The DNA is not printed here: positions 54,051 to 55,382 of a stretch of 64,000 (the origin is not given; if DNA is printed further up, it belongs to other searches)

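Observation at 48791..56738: Candidate new phosphonate pathway: hydroxyethylphosphonate oxidation feeding PhnY-PhnA, without PhnW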

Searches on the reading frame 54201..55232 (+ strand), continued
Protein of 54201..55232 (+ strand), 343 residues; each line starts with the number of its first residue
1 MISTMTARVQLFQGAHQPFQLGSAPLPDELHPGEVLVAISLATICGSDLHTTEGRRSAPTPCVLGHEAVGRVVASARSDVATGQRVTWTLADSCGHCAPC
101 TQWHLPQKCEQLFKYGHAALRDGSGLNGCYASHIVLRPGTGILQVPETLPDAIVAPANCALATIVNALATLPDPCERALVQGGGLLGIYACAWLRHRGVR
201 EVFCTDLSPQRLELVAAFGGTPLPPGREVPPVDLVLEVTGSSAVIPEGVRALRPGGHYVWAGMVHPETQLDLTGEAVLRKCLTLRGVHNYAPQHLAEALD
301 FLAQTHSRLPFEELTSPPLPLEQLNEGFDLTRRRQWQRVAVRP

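Call 42: find_homologous_proteins(query=P0199, max_evalue=1e-60)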
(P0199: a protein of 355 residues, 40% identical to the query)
Query P0199 (355 aa): 467 proteins with E <= 1e-60 among 8000 candidates; the best 120 are listed.
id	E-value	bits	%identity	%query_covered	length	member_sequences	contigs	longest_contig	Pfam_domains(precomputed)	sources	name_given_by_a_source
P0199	9.7e-234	793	100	100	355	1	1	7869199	PF00107.33,PF16912.12,PF03446.22,PF02826.26,PF01262.28,PF08240.18,PF01488.27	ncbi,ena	-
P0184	1.1e-84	302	46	97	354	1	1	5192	PF00107.33,PF16912.12,PF08240.18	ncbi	ncbi:MAG: zinc-binding dehydrogenase [Planctomycetota bacterium]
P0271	3.2e-82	294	43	97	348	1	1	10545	PF00107.33,PF16912.12,PF01262.28,PF08240.18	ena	-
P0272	7.4e-82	293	45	99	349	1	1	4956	PF00107.33,PF16912.12,PF01262.28,PF08240.18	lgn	-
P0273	3.7e-81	291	46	97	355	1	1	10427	PF00107.33,PF16912.12,PF08240.18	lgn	-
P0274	5.5e-81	290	43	97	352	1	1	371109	PF00107.33,PF16912.12,PF08240.18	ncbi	ncbi:MAG: zinc-binding dehydrogenase [Pirellulaceae bacterium]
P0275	3.0e-80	288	45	97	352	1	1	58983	PF00107.33,PF16912.12,PF08240.18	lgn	-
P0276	4.5e-80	287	44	96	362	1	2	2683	PF00107.33,PF16912.12,PF01262.28,PF13602.13,PF08240.18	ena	-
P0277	4.8e-80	287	51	90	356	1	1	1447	PF00107.33,PF16912.12,PF08240.18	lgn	-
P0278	5.4e-79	284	46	97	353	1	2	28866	PF00107.33,PF16912.12,PF01262.28,PF08240.18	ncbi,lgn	-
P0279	1.7e-78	282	46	94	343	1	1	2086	PF00107.33,PF16912.12,PF13602.13,PF08240.18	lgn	-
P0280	8.7e-78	280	43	96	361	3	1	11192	PF00107.33,PF16912.12,PF08240.18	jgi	jgi:putative phosphonate catabolism associated alcohol dehydrogenase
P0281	1.7e-77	279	45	97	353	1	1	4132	PF00107.33,PF16912.12,PF08240.18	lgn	-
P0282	2.0e-77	279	43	97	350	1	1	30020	PF00107.33,PF16912.12,PF01262.28,PF08240.18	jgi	-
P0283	2.5e-77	278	45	97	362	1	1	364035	PF00107.33,PF16912.12,PF01262.28,PF13602.13,PF08240.18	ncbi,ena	-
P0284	3.5e-77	278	43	97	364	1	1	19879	PF00107.33,PF16912.12,PF01262.28,PF08240.18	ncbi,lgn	-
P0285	3.6e-77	278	44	97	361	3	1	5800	PF00107.33,PF16912.12,PF01262.28,PF08240.18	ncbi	-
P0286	6.0e-77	277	42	97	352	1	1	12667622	PF00107.33,PF16912.12,PF01262.28,PF08240.18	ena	-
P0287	6.2e-77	277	45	97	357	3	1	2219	PF00107.33,PF16912.12,PF08240.18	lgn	-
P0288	7.4e-77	277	45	96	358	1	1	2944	PF00107.33,PF16912.12,PF08240.18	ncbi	-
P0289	1.1e-76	276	45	97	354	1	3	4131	PF00107.33,PF16912.12,PF01262.28,PF08240.18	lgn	-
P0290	1.3e-76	276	44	97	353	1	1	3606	PF00107.33,PF16912.12,PF01262.28,PF08240.18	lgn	-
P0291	1.4e-76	276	44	93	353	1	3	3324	PF00107.33,PF16912.12,PF08240.18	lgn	-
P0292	1.7e-76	276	42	97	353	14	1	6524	PF00107.33,PF16912.12,PF01262.28,PF08240.18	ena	-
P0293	2.6e-76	275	46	90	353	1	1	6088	PF00107.33,PF16912.12,PF08240.18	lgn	-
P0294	3.7e-76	275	43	97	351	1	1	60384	PF00107.33,PF16912.12,PF01262.28,PF08240.18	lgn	-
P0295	3.8e-76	274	43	97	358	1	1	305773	PF00107.33,PF16912.12,PF08240.18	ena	-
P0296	5.9e-76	274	43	97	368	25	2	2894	PF00107.33,PF16912.12,PF13602.13,PF08240.18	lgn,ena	-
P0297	8.3e-76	273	42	97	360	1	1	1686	PF00107.33,PF16912.12,PF08240.18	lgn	-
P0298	8.6e-76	273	44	97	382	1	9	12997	PF00107.33,PF16912.12,PF08240.18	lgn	-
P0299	3.9e-75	271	42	96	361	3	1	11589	PF00107.33,PF16912.12,PF08240.18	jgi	jgi:putative phosphonate catabolism associated alcohol dehydrogenase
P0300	4.8e-75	271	42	94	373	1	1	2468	PF00107.33,PF16912.12,PF08240.18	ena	-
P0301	5.2e-75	271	44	100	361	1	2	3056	PF00107.33,PF16912.12,PF08240.18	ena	-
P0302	8.4e-75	270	45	93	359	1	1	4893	PF00107.33,PF16912.12,PF13602.13,PF08240.18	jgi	jgi:putative phosphonate catabolism associated alcohol dehydrogenase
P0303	8.6e-75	270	42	92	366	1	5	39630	PF00107.33,PF16912.12,PF08240.18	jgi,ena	-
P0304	9.0e-75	270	43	96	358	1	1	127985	PF00107.33,PF16912.12,PF08240.18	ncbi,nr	ncbi:MAG: zinc-binding dehydrogenase [Pirellulales bacterium]|nr:zinc-binding dehydrogenase [Pirellu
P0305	1.0e-74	270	43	97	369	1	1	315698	PF00107.33,PF16912.12,PF13602.13,PF08240.18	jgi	jgi:putative phosphonate catabolism associated alcohol dehydrogenase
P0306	1.4e-74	269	41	97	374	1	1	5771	PF00107.33,PF16912.12,PF08240.18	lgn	-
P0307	1.4e-74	269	45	91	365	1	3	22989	PF00107.33,PF13602.13,PF08240.18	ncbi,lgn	-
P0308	1.9e-74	269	42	97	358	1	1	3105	PF00107.33,PF16912.12,PF08240.18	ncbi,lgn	ncbi:MAG: zinc-binding dehydrogenase [Thermomicrobiales bacterium]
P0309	1.9e-74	269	44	93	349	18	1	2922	PF00107.33,PF08240.18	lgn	-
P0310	2.0e-74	269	44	97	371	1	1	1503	PF00107.33,PF16912.12,PF08240.18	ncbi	-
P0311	2.1e-74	269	43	100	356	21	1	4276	PF00107.33,PF16912.12,PF08240.18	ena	-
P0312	3.4e-74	268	44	97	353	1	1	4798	PF00107.33,PF16912.12,PF01262.28,PF08240.18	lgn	-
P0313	7.7e-74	267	41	99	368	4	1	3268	PF01861.23,PF00107.33,PF16912.12,PF01262.28,PF13602.13,PF08240.18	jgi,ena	-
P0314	8.8e-74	267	43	92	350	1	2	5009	PF00107.33,PF16912.12,PF08240.18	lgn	-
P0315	9.8e-74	267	44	91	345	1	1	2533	PF00107.33,PF16912.12,PF08240.18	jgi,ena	-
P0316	1.2e-73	266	41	100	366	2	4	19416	PF00107.33,PF16912.12,PF00899.28,PF08240.18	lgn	-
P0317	1.7e-73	266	45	91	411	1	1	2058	PF00107.33,PF16912.12,PF13602.13,PF08240.18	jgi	jgi:alcohol dehydrogenase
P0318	2.2e-73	265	44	91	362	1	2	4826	PF00107.33,PF16912.12,PF13602.13,PF08240.18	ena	-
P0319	2.2e-73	265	40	96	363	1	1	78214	PF00107.33,PF16912.12,PF13602.13,PF08240.18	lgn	-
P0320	3.2e-73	265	46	91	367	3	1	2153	PF00107.33,PF16912.12,PF01262.28,PF13602.13,PF08240.18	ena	-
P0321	3.3e-73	265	44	97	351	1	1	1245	PF00107.33,PF16912.12,PF01262.28,PF08240.18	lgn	-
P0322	6.4e-73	264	42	96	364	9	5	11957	PF00107.33,PF16912.12,PF01262.28,PF08240.18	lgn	-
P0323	6.7e-73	264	42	100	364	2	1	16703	PF00107.33,PF16912.12,PF01262.28,PF08240.18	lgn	-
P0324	6.8e-73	264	44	94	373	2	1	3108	PF00107.33,PF16912.12,PF01262.28,PF08240.18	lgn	-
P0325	8.5e-73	263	43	96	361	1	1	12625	PF00107.33,PF16912.12,PF08240.18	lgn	-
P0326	9.2e-73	263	44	97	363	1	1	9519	PF00107.33,PF16912.12,PF13602.13,PF08240.18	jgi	jgi:alcohol dehydrogenase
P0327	1.0e-72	263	42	97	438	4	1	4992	PF00107.33,PF16912.12,PF01262.28,PF08240.18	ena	-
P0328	1.0e-72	263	41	100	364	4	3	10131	PF00107.33,PF16912.12,PF08240.18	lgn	-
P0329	1.3e-72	263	46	90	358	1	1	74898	PF00107.33,PF16912.12,PF13602.13,PF08240.18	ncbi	-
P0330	1.5e-72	263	41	99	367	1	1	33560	PF00107.33,PF16912.12,PF08240.18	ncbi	ncbi:MAG: zinc-binding dehydrogenase [Planctomycetaceae bacterium]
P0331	2.1e-72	262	44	94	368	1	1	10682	PF00107.33,PF16912.12,PF13602.13,PF08240.18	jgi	jgi:alcohol dehydrogenase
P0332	2.4e-72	262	43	97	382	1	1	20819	PF00107.33,PF16912.12,PF08240.18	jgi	jgi:putative phosphonate catabolism associated alcohol dehydrogenase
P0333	3.0e-72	262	42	96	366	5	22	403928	PF00107.33,PF16912.12,PF13602.13,PF08240.18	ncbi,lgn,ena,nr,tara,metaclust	ncbi:MAG: alcohol dehydrogenase [Planctomycetaceae bacterium]|nr:alcohol dehydrogenase [Planctomycet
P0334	3.1e-72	262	47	90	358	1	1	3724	PF00107.33,PF16912.12,PF13602.13,PF08240.18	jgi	jgi:alcohol dehydrogenase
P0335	3.3e-72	262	41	100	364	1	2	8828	PF00107.33,PF16912.12,PF08240.18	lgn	-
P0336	3.3e-72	261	44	90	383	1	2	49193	PF00107.33,PF01262.28,PF08240.18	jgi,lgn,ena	jgi:alcohol dehydrogenase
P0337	3.5e-72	261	41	99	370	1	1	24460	PF00107.33,PF16912.12,PF08240.18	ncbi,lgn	-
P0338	3.5e-72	261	42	97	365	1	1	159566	PF00107.33,PF16912.12,PF08240.18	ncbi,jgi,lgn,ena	jgi:alcohol dehydrogenase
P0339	3.6e-72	261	42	94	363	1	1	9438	PF00107.33,PF16912.12,PF00890.31,PF01262.28,PF08240.18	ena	-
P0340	3.9e-72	261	40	100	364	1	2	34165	PF00107.33,PF16912.12,PF08240.18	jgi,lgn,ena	-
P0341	5.1e-72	261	43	94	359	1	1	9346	PF00107.33,PF16912.12,PF13602.13,PF08240.18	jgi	-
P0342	5.2e-72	261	43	96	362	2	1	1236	PF00107.33,PF16912.12,PF13602.13,PF08240.18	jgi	jgi:putative phosphonate catabolism associated alcohol dehydrogenase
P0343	8.1e-72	260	41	96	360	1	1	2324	PF00107.33,PF16912.12,PF08240.18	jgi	jgi:putative phosphonate catabolism associated alcohol dehydrogenase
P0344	8.2e-72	260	42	97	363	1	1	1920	PF00107.33,PF16912.12,PF08240.18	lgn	-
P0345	8.3e-72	260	43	97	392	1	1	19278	PF00107.33,PF16912.12,PF08240.18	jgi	-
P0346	8.6e-72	260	44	94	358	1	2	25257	PF00107.33,PF16912.12,PF01262.28,PF08240.18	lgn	-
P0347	9.0e-72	260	43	99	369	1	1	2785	PF00107.33,PF16912.12,PF08240.18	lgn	-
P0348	1.1e-71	260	44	96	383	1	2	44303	PF00107.33,PF16912.12,PF00899.28,PF08240.18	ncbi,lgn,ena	-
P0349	1.2e-71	260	43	94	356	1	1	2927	PF00107.33,PF16912.12,PF13602.13,PF08240.18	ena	-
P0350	1.2e-71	260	42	97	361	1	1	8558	PF00107.33,PF16912.12,PF13602.13,PF08240.18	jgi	jgi:alcohol dehydrogenase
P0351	1.6e-71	259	42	96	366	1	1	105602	PF00107.33,PF16912.12,PF01262.28,PF08240.18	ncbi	-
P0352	1.8e-71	259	42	94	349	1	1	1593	PF00107.33,PF16912.12,PF08240.18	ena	-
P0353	2.1e-71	259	41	96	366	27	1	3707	PF00107.33,PF16912.12,PF13602.13,PF08240.18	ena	-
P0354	2.8e-71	258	46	91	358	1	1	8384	PF00107.33,PF16912.12,PF01262.28,PF08240.18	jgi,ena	-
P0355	3.0e-71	258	43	94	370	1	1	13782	PF00107.33,PF16912.12,PF08240.18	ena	-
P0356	3.3e-71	258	41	96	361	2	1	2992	PF00107.33,PF16912.12,PF01262.28,PF08240.18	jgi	jgi:putative phosphonate catabolism associated alcohol dehydrogenase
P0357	3.5e-71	258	42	96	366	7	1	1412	PF00107.33,PF16912.12,PF13602.13,PF08240.18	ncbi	-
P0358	3.6e-71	258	42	94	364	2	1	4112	PF00107.33,PF16912.12,PF01262.28,PF08240.18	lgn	-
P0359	3.6e-71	258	40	98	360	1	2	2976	PF00107.33,PF16912.12,PF13602.13,PF08240.18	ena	-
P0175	4.1e-71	258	41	93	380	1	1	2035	PF00107.33,PF16912.12,PF01262.28,PF08240.18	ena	-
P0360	4.4e-71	258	41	97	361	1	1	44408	PF00107.33,PF16912.12,PF08240.18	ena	-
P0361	4.9e-71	258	41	96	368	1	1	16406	PF00107.33,PF16912.12,PF01262.28,PF13602.13,PF08240.18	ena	-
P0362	5.2e-71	258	44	91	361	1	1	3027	PF00107.33,PF16912.12,PF08240.18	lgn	-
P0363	5.5e-71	257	43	97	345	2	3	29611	PF00107.33,PF16912.12,PF16884.11,PF08240.18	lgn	-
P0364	6.0e-71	257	41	97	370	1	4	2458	PF00107.33,PF16912.12,PF13602.13,PF08240.18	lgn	-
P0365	6.7e-71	257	42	97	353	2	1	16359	PF00107.33,PF16912.12,PF01262.28,PF08240.18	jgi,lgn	jgi:putative phosphonate catabolism associated alcohol dehydrogenase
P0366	8.3e-71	257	40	97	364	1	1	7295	PF00107.33,PF16912.12,PF01262.28,PF08240.18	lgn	-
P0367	1.0e-70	257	40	96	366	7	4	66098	PF00107.33,PF16912.12,PF13602.13,PF08240.18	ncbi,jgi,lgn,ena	-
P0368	1.0e-70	257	40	100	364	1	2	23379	PF00107.33,PF08240.18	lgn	-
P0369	1.2e-70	256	39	97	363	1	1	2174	PF00107.33,PF16912.12,PF13602.13,PF08240.18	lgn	-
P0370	1.5e-70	256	41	96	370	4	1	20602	PF00107.33,PF16912.12,PF01262.28,PF08240.18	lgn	-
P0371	1.5e-70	256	44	97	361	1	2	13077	PF00107.33,PF16912.12,PF13602.13,PF08240.18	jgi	jgi:putative phosphonate catabolism associated alcohol dehydrogenase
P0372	1.7e-70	256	45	91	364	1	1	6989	PF00107.33,PF16912.12,PF08240.18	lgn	-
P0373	2.0e-70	256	43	96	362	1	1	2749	PF00107.33,PF16912.12,PF08240.18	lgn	-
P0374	2.3e-70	255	40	97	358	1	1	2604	PF00107.33,PF16912.12,PF08240.18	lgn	-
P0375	3.3e-70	255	43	90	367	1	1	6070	PF00107.33,PF16912.12,PF13602.13,PF08240.18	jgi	jgi:alcohol dehydrogenase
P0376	3.6e-70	255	46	94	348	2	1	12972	PF00107.33,PF16912.12,PF13602.13,PF08240.18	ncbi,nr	ncbi:MAG: zinc-binding dehydrogenase, partial [Gemmata sp.]|nr:zinc-binding dehydrogenase [Gemmata s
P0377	3.7e-70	255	43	91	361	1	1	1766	PF00107.33,PF16912.12,PF08240.18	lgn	-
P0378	4.0e-70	255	40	98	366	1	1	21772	PF00107.33,PF16912.12,PF13602.13,PF08240.18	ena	-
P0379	4.9e-70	254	44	91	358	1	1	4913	PF00107.33,PF16912.12,PF08240.18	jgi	jgi:alcohol dehydrogenase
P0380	5.0e-70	254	42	100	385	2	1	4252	PF00107.33,PF16912.12,PF08240.18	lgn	-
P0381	5.0e-70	254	42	94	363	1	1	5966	PF00107.33,PF16912.12,PF01262.28,PF08240.18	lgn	-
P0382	5.4e-70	254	41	97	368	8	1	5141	PF00107.33,PF16912.12,PF13602.13,PF08240.18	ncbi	-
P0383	6.2e-70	254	44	90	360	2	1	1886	PF00107.33,PF16912.12,PF13602.13,PF08240.18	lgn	-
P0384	6.3e-70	254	41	97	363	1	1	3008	PF00107.33,PF16912.12,PF08240.18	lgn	-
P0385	6.9e-70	254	40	100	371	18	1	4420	PF00107.33,PF16912.12,PF01262.28,PF08240.18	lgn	-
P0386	8.5e-70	254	41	96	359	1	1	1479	PF00107.33,PF16912.12,PF08240.18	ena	-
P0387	9.3e-70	253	44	97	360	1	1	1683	PF00107.33,PF16912.12,PF13602.13,PF08240.18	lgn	-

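Call 47: search_protein_families(library=pfam, proteins=[L069:11108-12412:+, L015:6372-7403:-, L058:8916-11516:+, L062:5801-7171:+, L062:12459-13721:+, L062:4843-5784:+, L015:12468-13538:+, L019:16070-17164:+, L045:5793-7172:+, L019:17191-17826:+], max_evalue=0.0001)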
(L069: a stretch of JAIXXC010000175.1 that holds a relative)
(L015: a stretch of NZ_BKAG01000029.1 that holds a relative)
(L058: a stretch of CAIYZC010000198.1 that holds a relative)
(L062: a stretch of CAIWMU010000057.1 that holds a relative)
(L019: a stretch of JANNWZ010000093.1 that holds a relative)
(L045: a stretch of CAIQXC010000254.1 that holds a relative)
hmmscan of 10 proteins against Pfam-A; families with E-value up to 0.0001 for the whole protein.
L069:11108-12412:+ (435 aa): 1 family
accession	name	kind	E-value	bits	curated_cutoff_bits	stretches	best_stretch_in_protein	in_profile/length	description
PF18943.6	DUF5690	-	4.7e-116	388.3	25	1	52-428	1-379/382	Family of unknown function (DUF5690)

L015:6372-7403:- (344 aa): 3 families
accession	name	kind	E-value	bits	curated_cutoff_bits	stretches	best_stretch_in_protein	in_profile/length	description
PF01663.27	Phosphodiest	-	2.5e-20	73.8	23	1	47-276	1-220/342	Type I phosphodiesterase / nucleotide pyrophosphatase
PF01676.23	Metalloenzyme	-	7e-08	32.7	24.3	1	175-279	110-204/252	Metalloenzyme superfamily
PF00884.28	Sulfatase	-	2.2e-05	24.4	25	1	192-325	142-300/301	Sulfatase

L058:8916-11516:+ (867 aa): 6 families
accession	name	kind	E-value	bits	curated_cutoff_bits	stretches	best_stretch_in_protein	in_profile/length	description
PF10282.15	Lactonase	-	1.5e-16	61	21.7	1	117-398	42-313/344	Lactonase, 7-bladed beta-propeller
PF04185.19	Phosphoesterase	-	6.1e-13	49.1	23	1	517-771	102-355/356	Phosphoesterase family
PF25174.1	Beta-prop_THOC3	-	2.8e-11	43.4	305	0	249-369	57-167/272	THOC3 beta-propeller domain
PF08450.18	SGL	-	5.9e-11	42.9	26.3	0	89-200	108-222/246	SMP-30/Gluconolactonase/LRE-like region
PF21783.3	YNCE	-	3.5e-07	30.3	27.1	0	329-398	196-264/339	YNCE-like beta-propeller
PF23393.2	Beta-prop_WDR90_POC16_2nd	-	6.5e-06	26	60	0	68-136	37-103/291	WDR90/POC16, second beta-propeller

L062:5801-7171:+ (457 aa): 1 family
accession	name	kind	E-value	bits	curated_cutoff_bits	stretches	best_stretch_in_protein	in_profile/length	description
PF00202.27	Aminotran_3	-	1.5e-81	274.6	30.5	1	56-447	7-401/403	Aminotransferase class-III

L062:12459-13721:+ (421 aa): 1 family
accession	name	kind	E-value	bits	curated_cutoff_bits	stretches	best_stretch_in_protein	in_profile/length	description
PF00266.25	Aminotran_5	-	4.5e-19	69.1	21.5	1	118-350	76-315/371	Aminotransferase class-V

L062:4843-5784:+ (314 aa): 3 families
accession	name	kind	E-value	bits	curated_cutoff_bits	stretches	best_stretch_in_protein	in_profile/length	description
PF01663.27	Phosphodiest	-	1.7e-30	107.3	23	2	165-233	157-220/342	Type I phosphodiesterase / nucleotide pyrophosphatase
PF00884.28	Sulfatase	-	5.1e-11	42.9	25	1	192-281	201-299/301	Sulfatase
PF01676.23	Metalloenzyme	-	8.2e-08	32.5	24.3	1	160-240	134-208/252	Metalloenzyme superfamily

L015:12468-13538:+ (357 aa): 0 families

L019:16070-17164:+ (365 aa): 2 families
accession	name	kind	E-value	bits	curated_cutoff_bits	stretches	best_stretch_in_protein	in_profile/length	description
PF07596.16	SBP_bac_10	-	2.7e-42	146.1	23.3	1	33-346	1-267/268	Protein of unknown function (DUF1559)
PF07963.17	N_methyl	-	2.7e-09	36.7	21.2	1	3-29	1-27/27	Prokaryotic N-terminal methylation motif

L045:5793-7172:+ (460 aa): 2 families
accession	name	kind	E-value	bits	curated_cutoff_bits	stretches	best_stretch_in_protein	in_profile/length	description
PF01663.27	Phosphodiest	-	2.7e-50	172.4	23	1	40-403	2-342/342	Type I phosphodiesterase / nucleotide pyrophosphatase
PF00884.28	Sulfatase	-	1.7e-07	31.3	25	1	52-443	19-300/301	Sulfatase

L019:17191-17826:+ (212 aa): 1 family
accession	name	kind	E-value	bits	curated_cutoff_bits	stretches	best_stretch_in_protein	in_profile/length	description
PF01966.28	HD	-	7.1e-09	36.4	22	1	55-126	3-85/116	HD domain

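Call 66: search_protein_families(library=ncbifam, alignment_id=A1, max_evalue=1e-40)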
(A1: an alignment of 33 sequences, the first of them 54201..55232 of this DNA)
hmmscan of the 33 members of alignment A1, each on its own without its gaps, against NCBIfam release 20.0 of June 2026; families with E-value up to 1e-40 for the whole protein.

A. member 1, window:54201-55232:+ (343 aa): 1 family
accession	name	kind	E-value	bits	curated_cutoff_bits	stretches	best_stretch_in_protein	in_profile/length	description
TIGR03366.1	HpnZ_proposed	hypoth_equivalog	9e-94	314.2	328.1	1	29-323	2-314/315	putative phosphonate catabolism associated alcohol dehydrogenase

B. families by the number of members that match (of 33 scanned): 3 families
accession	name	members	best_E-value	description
TIGR03366.1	HpnZ_proposed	33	1.1e-116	putative phosphonate catabolism associated alcohol dehydrogenase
NF003808.0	PRK05396.1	5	2.5e-44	L-threonine 3-dehydrogenase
TIGR00692.1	tdh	4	1.6e-46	L-threonine 3-dehydrogenase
